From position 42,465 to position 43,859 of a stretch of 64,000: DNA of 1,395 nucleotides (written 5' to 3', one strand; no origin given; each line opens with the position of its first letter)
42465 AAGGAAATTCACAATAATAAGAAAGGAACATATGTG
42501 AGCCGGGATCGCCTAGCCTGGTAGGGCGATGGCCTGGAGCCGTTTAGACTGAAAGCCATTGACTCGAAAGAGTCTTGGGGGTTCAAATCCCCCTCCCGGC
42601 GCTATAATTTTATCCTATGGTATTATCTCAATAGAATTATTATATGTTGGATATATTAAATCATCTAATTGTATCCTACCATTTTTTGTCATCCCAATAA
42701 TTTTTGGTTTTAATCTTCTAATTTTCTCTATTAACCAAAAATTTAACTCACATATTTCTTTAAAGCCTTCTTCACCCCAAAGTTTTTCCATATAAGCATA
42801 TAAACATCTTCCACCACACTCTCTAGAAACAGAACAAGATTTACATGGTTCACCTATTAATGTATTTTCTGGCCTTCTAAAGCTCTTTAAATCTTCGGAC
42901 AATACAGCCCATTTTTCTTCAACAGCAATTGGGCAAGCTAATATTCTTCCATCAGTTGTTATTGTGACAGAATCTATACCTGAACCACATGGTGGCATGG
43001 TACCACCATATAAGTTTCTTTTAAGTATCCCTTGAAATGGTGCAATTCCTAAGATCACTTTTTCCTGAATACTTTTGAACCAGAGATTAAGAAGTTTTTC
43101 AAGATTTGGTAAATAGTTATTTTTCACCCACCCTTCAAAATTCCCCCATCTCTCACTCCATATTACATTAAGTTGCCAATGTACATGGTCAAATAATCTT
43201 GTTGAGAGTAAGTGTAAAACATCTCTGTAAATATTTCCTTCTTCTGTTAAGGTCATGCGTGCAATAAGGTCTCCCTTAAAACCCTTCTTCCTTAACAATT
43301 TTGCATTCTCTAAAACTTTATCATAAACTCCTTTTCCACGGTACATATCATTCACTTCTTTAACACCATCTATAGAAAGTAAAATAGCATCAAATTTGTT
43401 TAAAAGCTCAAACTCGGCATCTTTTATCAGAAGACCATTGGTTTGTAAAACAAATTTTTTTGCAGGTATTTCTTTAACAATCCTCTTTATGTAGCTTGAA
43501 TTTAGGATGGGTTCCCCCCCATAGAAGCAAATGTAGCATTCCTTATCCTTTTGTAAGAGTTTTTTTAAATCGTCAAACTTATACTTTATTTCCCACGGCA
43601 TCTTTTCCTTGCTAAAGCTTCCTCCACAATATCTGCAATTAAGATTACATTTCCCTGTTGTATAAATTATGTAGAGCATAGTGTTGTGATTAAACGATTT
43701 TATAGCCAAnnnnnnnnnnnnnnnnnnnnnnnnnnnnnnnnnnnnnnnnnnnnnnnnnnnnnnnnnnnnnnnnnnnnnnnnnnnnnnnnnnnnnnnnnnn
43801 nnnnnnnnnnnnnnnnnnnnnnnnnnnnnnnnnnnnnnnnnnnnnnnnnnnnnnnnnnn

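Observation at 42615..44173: NikR-family regulator translationally coupled to a radical SAM/SPASM enzyme, with a direct-repeat operator candidate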

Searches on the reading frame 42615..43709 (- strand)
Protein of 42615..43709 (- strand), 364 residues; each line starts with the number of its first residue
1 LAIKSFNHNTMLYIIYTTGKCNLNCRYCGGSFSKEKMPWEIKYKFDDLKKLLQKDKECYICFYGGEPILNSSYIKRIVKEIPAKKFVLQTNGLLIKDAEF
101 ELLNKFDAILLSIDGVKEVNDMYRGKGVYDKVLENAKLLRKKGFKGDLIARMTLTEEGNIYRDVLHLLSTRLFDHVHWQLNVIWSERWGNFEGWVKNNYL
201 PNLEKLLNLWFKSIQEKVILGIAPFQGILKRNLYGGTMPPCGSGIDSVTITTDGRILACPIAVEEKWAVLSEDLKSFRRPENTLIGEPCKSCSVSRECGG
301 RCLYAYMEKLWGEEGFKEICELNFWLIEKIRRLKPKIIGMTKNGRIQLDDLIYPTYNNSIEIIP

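Call 4: search_protein_families(library=pfam, proteins=[window:42615-43709:-], max_evalue=0.01)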
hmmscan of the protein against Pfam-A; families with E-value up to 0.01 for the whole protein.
window:42615-43709:- (364 aa): 2 families
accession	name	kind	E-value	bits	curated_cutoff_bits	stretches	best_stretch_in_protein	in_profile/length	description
PF04055.27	Radical_SAM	-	1.7e-18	67.8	29.5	1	15-152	1-148/166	Radical SAM superfamily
PF13353.11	Fer4_12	-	8.6e-06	26.5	22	1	19-108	13-111/137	4Fe-4S single cluster domain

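Call 5: search_protein_families(library=ncbifam, proteins=[window:42615-43709:-], max_evalue=0.01)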
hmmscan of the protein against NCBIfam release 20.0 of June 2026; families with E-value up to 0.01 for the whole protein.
window:42615-43709:- (364 aa): 73 families (the best 25 are shown)
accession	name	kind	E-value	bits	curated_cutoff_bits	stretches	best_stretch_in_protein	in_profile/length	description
TIGR04084.1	rSAM_AF0577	subfamily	2.1e-132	441.3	225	1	15-364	1-347/347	TIGR04084 family radical SAM/SPASM domain-containing protein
NF047865.1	rSAM_PapB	equivalog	6.3e-26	91.4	340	1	17-303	9-317/330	PapB family radical SAM/SPASM ranthipeptide maturase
TIGR03974.1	rSAM_six_Cys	equivalog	1.2e-18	67.2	425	1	18-169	104-275/451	thioether cross-link-forming SCIFF peptide maturase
TIGR04068.1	rSAM_ocin_clost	equivalog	5.1e-18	65.2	500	1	7-142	80-235/462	Cys-rich peptide radical SAM maturase CcpM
TIGR04082.1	rSAM_for_selen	equivalog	2.1e-16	59.8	350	1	17-300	205-495/516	thio(seleno)oxazole modification radical SAM maturase SbtM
TIGR04083.1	rSAM_pep_methan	hypoth_equivalog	1.2e-15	57.3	300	1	14-185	4-182/376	TIGR04083 family peptide-modifying radical SAM enzyme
TIGR03942.1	sulfatase_rSAM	equivalog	3.9e-15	55.8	349.45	1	18-323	8-346/363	anaerobic sulfatase maturase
NF041707.1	rSAM_YhhB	equivalog_domain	4.7e-15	55.4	445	1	15-150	6-163/369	cyclophane-forming radical SAM/SPASM peptide maturase YhhB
NF040492.1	not_ScfB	exception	2.5e-14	53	855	1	19-265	103-370/450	ScfB-related radical SAM/SPASM orphan maturase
NF050035.1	rSAM_WgK_link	exception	3.9e-14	52.4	650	1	6-142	4-146/367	radical SAM/SPASM peptide maturase WgkB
TIGR03962.1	mycofact_rSAM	equivalog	5.9e-14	52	265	1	18-305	19-316/339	mycofactocin radical SAM maturase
TIGR04148.1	GG_samocin_CFB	equivalog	1.4e-13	50.8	300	1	14-142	20-173/411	radical SAM peptide maturase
TIGR04064.1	rSAM_nif11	equivalog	2.1e-13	49.8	518.7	1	13-137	80-222/459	nif11-like peptide radical SAM maturase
TIGR04250.1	SCM_rSAM_ScmE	equivalog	3.3e-13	49.3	400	1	15-156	7-152/358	SynChlorMet cassette radical SAM/SPASM protein ScmE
NF033640.1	N_Twi_rSAM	subfamily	4.8e-13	49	170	1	20-154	120-280/398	twitch domain-containing radical SAM protein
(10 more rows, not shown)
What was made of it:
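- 42615..43679 (-): Radical SAM/SPASM enzyme of family TIGR04084 (rSAM_AF0577), 354 aa from ATG 43679. In the numbering of the 364-aa ORF, the CxxxCxxC motif is C21/C25/C28 and the SPASM cysteines are C241, C259, C289, C292, C298, C302 and C320. TIGR04084 441.3 bits against a cut-off of 225, matching model positions 1-347 of 347 (call 5).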

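Call 8: find_homologous_proteins(query=window:42615-43709:-)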
Query window:42615-43709:- (364 aa): 1421 proteins with E <= 0.001 among 3222 candidates; the best 120 are listed.
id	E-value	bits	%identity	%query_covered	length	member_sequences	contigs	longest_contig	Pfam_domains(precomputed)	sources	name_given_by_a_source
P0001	4.7e-216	735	86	97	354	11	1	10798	PF04055.28,PF13353.12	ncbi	ncbi:MAG: TIGR04084 family radical SAM/SPASM domain-containing protein [Nitrososphaeria archaeon]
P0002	2.2e-214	729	95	90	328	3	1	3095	PF04055.28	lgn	-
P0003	2.8e-182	624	71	97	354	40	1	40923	PF04055.28,PF13353.12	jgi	jgi:putative peptide-modifying radical SAM enzyme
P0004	2.8e-174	597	70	94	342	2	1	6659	PF04055.28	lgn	-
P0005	6.9e-174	596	73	90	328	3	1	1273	PF04055.28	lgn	-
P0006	2.9e-170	584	73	90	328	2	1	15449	PF04055.28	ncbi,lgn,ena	-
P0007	5.3e-170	583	72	90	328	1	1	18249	PF04055.28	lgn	-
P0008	2.3e-142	492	58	97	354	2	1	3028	PF04055.28,PF13353.12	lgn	-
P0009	4.3e-142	491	58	97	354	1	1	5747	PF04055.28,PF13353.12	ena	-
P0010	7.6e-142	491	57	97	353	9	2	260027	PF04055.28,PF13353.12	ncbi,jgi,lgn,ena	ncbi:MAG: TIGR04084 family radical SAM/SPASM domain-containing protein [Nitrososphaeria archaeon]|jg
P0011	5.1e-141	488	56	97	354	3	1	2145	PF04055.28,PF13353.12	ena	-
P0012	6.8e-138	478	55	97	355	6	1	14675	PF04055.28,PF13353.12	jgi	-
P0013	2.2e-137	476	56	97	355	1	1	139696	PF04055.28,PF13353.12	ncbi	ncbi:MAG: TIGR04084 family radical SAM/SPASM domain-containing protein [Nitrososphaeria archaeon]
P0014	1.8e-129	450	54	97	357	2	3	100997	PF04055.28,PF13353.12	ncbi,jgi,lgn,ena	-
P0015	5.2e-129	448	54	97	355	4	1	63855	PF04055.28,PF13353.12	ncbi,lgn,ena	-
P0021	8.4e-128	444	50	97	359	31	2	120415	PF04055.28,PF13353.12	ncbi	ncbi:MAG: TIGR04084 family radical SAM/SPASM domain-containing protein [Thermoproteota archaeon]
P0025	7.4e-127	441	51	97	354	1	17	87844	PF04055.28,PF13353.12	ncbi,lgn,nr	ncbi:MAG: TIGR04084 family radical SAM/SPASM domain-containing protein [Thermoproteota archaeon]|nr:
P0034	1.1e-124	434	50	97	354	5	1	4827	PF04055.28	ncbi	ncbi:MAG: TIGR04084 family radical SAM/SPASM domain-containing protein [Thermofilum sp.]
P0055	2.4e-122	426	51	97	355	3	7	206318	PF04055.28,PF13353.12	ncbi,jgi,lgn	ncbi:MAG: TIGR04084 family radical SAM/SPASM domain-containing protein [Candidatus Bathyarchaeia arc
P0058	4.4e-122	426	50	97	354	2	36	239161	PF04055.28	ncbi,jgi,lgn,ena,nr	ncbi:MAG: TIGR04084 family radical SAM/SPASM domain-containing protein [Nitrososphaerota archaeon]|n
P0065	4.3e-121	422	52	97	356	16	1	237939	PF04055.28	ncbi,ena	ncbi:MAG: TIGR04084 family radical SAM/SPASM domain-containing protein [Candidatus Methanomethylicia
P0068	8.7e-121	421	50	97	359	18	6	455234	PF04055.28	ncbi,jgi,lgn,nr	ncbi:MAG: TIGR04084 family radical SAM/SPASM domain-containing protein [Thaumarchaeota archaeon]|jgi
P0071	1.0e-120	421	51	98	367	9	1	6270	PF04055.28,PF13353.12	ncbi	ncbi:MAG: TIGR04084 family radical SAM/SPASM domain-containing protein [Nitrososphaerota archaeon]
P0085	1.1e-119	418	49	97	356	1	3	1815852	PF04055.28,PF13353.12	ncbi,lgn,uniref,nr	ncbi:TIGR04084 family radical SAM/SPASM domain-containing protein [Thermofilum pendens]|uniref:Radic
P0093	1.8e-118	414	49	97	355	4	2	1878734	PF04055.28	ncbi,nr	ncbi:TIGR04084 family radical SAM/SPASM domain-containing protein [Infirmifilum sp. SLHALR2]|nr:MAG:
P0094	1.9e-118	414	51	97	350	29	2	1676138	PF04055.28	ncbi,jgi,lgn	ncbi:MAG: TIGR04084 family radical SAM/SPASM domain-containing protein [Candidatus Methanodesulfokor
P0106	1.2e-117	411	49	97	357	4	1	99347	PF04055.28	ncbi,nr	ncbi:MAG: TIGR04084 family radical SAM/SPASM domain-containing protein [Nitrososphaeria archaeon]|nr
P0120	8.7e-117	408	50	97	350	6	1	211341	PF04055.28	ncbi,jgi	ncbi:MAG: TIGR04084 family radical SAM/SPASM domain-containing protein [Candidatus Methanodesulfokor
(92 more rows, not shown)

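Call 10: find_related_loci(query=A1, collection=genome_contigs, flank=6000)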
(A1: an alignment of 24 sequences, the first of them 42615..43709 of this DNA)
Query A1 (364 aa) in genome_contigs; peptide patterns used: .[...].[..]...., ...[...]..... (x = any residue, [..] = any of these).
599 stretches matched a pattern (row limit reached: there are more); 502 encode a relative of the query (tblastn E <= 1e-3); the best 80 are kept; 80 distinct loci.
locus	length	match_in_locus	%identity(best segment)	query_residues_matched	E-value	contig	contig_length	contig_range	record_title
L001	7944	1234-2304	52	11-364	4e-130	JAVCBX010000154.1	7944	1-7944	MAG: Thermoproteota archaeon isolate Kor4 Kor4_contig_124_2069_length_7944_readcount_156219, whole genome shotgun sequen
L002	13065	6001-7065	51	11-364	3e-130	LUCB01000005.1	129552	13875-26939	MAG: Candidatus Bathyarchaeota archaeon B24 scaffold59, whole genome shotgun sequence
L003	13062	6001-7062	50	11-364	6e-129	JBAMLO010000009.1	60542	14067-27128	MAG: Nitrososphaera sp. isolate MAG7 ExploCarb_3808S_S2_138_length_60542_cov_8, whole genome shotgun sequence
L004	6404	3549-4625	52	9-364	1e-128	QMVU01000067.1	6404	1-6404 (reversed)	MAG: Thermoproteota archaeon isolate B8_G17 B8_Guay17_scaffold_05083, whole genome shotgun sequence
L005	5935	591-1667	51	10-364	4e-126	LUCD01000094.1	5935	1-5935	MAG: Candidatus Bathyarchaeota archaeon B26-1 scaffold7616, whole genome shotgun sequence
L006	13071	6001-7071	50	11-364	6e-126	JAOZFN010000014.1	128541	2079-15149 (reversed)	MAG: Thermoproteota archaeon isolate INS_M12_B43 4-CGB7-1_contig_1642, whole genome shotgun sequence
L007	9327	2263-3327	50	11-364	3e-125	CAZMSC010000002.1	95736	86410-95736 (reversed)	MAG TPA_asm: uncultured Candidatus Bathyarchaeia archaeon isolate SRP104967_co1_102 genome assembly, contig: NODE_50_len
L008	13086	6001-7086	52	6-364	3e-124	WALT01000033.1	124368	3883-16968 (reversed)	MAG: Thaumarchaeota archaeon isolate S016_59_esom k151_844516, whole genome shotgun sequence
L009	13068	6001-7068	53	11-364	2e-123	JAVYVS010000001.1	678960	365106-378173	MAG: Candidatus Methanomethylicia archaeon isolate DRTY-2_202007_bins_12 DRTY-2_202007_bins_12_scaffold_1, whole genome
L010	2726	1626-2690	51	9-364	3e-129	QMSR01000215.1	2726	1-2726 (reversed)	MAG: Thermoplasmata archaeon isolate B87_G9 B87_Guay9_scaffold_97024, whole genome shotgun sequence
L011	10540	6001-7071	50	9-364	5e-123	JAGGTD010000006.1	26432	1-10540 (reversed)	MAG: Thaumarchaeota archaeon isolate AUK039 PB_MANV_039_c_000000000095, whole genome shotgun sequence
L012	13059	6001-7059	49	11-364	6e-123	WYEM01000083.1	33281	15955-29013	MAG: Thaumarchaeota archaeon isolate EvPrim.Bin14 NODE_118_length_33281_cov_27.396, whole genome shotgun sequence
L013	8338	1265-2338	52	10-364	9e-123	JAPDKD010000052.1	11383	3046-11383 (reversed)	MAG: archaeon isolate S6B1_HD70 c_000000001360, whole genome shotgun sequence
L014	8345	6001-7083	51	7-364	2e-122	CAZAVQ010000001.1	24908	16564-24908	MAG TPA_asm: uncultured Nitrososphaeria archaeon isolate binchicken_co6_180 genome assembly, contig: NODE_1774_length_24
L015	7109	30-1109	50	4-364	6e-122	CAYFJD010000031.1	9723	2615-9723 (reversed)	MAG TPA_asm: uncultured Nitrososphaerales archaeon isolate DRP004690_co1_2 genome assembly, contig: NODE_522_length_9723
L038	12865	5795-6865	47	11-364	1e-114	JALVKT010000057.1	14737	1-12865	MAG: Thermofilaceae archaeon isolate A1_metabat2_scaf2bin.208 A1_NODE_1644_length_14737_cov_43.492882, whole genome shot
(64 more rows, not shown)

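Call 13: find_encoding_contigs(protein=P0001, flank=6000, max_places=3)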
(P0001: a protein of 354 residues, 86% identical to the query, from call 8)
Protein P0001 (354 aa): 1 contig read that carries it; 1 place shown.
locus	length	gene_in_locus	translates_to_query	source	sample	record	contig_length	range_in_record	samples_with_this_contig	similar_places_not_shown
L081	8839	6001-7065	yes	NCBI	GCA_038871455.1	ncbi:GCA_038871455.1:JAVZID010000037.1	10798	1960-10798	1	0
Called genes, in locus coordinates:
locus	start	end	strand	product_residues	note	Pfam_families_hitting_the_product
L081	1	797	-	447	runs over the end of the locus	PF01545:Cation_efflux, PF16916:ZT_dimer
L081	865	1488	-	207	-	PF22167:PH0730-like_N, PF14544:DUF4443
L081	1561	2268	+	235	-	PF13197:DUF4013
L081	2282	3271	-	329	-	PF00483:NTP_transferase, PF12804:NTP_transf_3 (weak), PF07883:Cupin_2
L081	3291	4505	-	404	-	PF00155:Aminotran_1_2, PF00266:Aminotran_5 (weak), PF01041:DegT_DnrJ_EryC1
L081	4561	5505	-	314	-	PF10120:ThiN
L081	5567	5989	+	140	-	PF08753:NikR_C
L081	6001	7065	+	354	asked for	PF04055:Radical_SAM, PF13353:Fer4_12 (weak)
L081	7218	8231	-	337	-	PF00180:Iso_dh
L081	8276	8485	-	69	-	PF01294:Ribosomal_L13e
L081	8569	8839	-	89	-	PF01472:PUA, PF03657:UPF0113 (weak)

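Call 14: find_encoding_contigs(protein=P0003, flank=6000, max_places=3)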
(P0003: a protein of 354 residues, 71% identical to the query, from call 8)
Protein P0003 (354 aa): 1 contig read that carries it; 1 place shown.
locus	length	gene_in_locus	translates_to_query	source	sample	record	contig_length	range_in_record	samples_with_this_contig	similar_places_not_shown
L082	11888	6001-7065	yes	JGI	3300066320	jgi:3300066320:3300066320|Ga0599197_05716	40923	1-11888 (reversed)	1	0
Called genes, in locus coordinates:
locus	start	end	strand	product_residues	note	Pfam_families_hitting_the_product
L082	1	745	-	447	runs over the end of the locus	PF01545:Cation_efflux, PF16916:ZT_dimer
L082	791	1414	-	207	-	PF22167:PH0730-like_N, PF21715:CggR_N (faint), PF14544:DUF4443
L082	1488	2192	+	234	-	PF13197:DUF4013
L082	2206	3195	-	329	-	PF00483:NTP_transferase, PF12804:NTP_transf_3, PF07883:Cupin_2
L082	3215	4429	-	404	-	PF01041:DegT_DnrJ_EryC1, PF00155:Aminotran_1_2, PF00266:Aminotran_5, PF01053:Cys_Met_Meta_PP (weak)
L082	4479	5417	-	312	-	PF10120:ThiN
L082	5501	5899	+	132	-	PF08753:NikR_C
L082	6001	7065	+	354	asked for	PF04055:Radical_SAM, PF13353:Fer4_12 (weak)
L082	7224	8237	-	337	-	PF00180:Iso_dh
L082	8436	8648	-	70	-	PF01294:Ribosomal_L13e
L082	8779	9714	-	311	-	PF08068:DKCLD, PF01509:TruB_N, PF21238:Pus10_C (weak), PF16198:TruB_C_2, PF01472:PUA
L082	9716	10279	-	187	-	PF02224:Cytidylate_kin (faint), PF13189:Cytidylate_kin2, PF13238:AAA_18, PF13671:AAA_33 (faint), PF13207:AAA_17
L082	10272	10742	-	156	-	PF01956:EMC3_TMCO1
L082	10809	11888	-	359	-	?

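Call 15: find_encoding_contigs(protein=P0010, flank=6000, max_places=2)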
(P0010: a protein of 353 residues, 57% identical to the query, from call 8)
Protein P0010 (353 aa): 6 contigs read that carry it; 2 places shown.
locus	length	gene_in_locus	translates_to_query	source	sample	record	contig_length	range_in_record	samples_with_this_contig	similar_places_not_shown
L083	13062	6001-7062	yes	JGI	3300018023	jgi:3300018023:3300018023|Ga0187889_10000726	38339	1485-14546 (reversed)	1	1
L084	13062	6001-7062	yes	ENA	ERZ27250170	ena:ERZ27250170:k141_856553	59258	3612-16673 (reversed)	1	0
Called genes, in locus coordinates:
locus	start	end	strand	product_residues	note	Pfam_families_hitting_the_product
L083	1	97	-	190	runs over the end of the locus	-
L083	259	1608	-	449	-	PF01545:Cation_efflux, PF16916:ZT_dimer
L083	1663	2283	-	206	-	PF21715:CggR_N (weak), PF22167:PH0730-like_N, PF14544:DUF4443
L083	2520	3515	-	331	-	PF00483:NTP_transferase, PF12804:NTP_transf_3 (weak), PF07883:Cupin_2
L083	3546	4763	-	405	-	PF00155:Aminotran_1_2, PF01041:DegT_DnrJ_EryC1, PF00266:Aminotran_5 (weak), PF01053:Cys_Met_Meta_PP (weak)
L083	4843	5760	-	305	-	PF10120:ThiN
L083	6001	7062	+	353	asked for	PF04055:Radical_SAM, PF13353:Fer4_12 (faint)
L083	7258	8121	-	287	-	PF24038:DUF7347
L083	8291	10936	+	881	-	PF00690:Cation_ATPase_N, PF00122:E1-E2_ATPase, PF00702:Hydrolase, PF13246:Cation_ATPase, PF00689:Cation_ATPase_C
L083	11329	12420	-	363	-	PF02746:MR_MLE_N, PF13378:MR_MLE_C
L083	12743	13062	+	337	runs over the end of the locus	PF26233:NicX, PF02073:Peptidase_M29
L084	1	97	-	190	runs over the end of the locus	-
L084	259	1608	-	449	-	PF01545:Cation_efflux, PF16916:ZT_dimer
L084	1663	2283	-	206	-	PF21715:CggR_N (weak), PF22167:PH0730-like_N, PF14544:DUF4443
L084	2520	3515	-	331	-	PF00483:NTP_transferase, PF12804:NTP_transf_3 (weak), PF07883:Cupin_2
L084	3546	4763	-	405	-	PF00155:Aminotran_1_2, PF01041:DegT_DnrJ_EryC1, PF00266:Aminotran_5 (weak), PF01053:Cys_Met_Meta_PP (weak)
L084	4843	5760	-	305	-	PF10120:ThiN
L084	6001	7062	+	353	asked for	PF04055:Radical_SAM, PF13353:Fer4_12 (faint)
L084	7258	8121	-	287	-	PF24038:DUF7347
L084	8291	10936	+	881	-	PF00690:Cation_ATPase_N, PF00122:E1-E2_ATPase, PF00702:Hydrolase, PF13246:Cation_ATPase, PF00689:Cation_ATPase_C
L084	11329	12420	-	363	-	PF02746:MR_MLE_N, PF13378:MR_MLE_C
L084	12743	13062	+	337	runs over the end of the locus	PF26233:NicX, PF02073:Peptidase_M29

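Call 16: find_encoding_contigs(protein=P0013, flank=6000, max_places=2)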
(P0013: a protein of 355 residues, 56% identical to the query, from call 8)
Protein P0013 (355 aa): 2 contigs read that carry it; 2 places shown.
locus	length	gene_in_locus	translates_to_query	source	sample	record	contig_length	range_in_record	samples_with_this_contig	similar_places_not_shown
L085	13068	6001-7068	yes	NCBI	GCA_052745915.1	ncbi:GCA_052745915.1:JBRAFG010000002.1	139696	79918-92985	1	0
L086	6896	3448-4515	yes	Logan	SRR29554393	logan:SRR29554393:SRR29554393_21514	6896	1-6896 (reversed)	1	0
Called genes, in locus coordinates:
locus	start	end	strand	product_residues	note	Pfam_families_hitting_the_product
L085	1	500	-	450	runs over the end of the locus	PF01545:Cation_efflux, PF16916:ZT_dimer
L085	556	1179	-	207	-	PF21715:CggR_N, PF22167:PH0730-like_N, PF14544:DUF4443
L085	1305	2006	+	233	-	PF13197:DUF4013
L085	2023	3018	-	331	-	PF00483:NTP_transferase, PF12804:NTP_transf_3 (weak), PF01050:MannoseP_isomer (faint), PF05899:Cupin_3 (weak), PF07883:Cupin_2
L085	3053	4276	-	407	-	PF00155:Aminotran_1_2, PF00266:Aminotran_5 (weak), PF01041:DegT_DnrJ_EryC1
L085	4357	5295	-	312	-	PF10120:ThiN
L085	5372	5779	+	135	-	PF08753:NikR_C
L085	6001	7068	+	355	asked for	PF04055:Radical_SAM, PF13353:Fer4_12 (weak)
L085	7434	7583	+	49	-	PF04945:YHS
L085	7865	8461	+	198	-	PF03239:FTR1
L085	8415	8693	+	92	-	PF03239:FTR1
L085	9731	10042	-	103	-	-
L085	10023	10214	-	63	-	-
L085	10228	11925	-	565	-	PF02776:TPP_enzyme_N, PF00205:TPP_enzyme_M, PF02775:TPP_enzyme_C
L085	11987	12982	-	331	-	PF08068:DKCLD, PF01509:TruB_N, PF21238:Pus10_C, PF16198:TruB_C_2, PF01472:PUA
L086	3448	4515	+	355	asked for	PF04055:Radical_SAM, PF13353:Fer4_12 (weak)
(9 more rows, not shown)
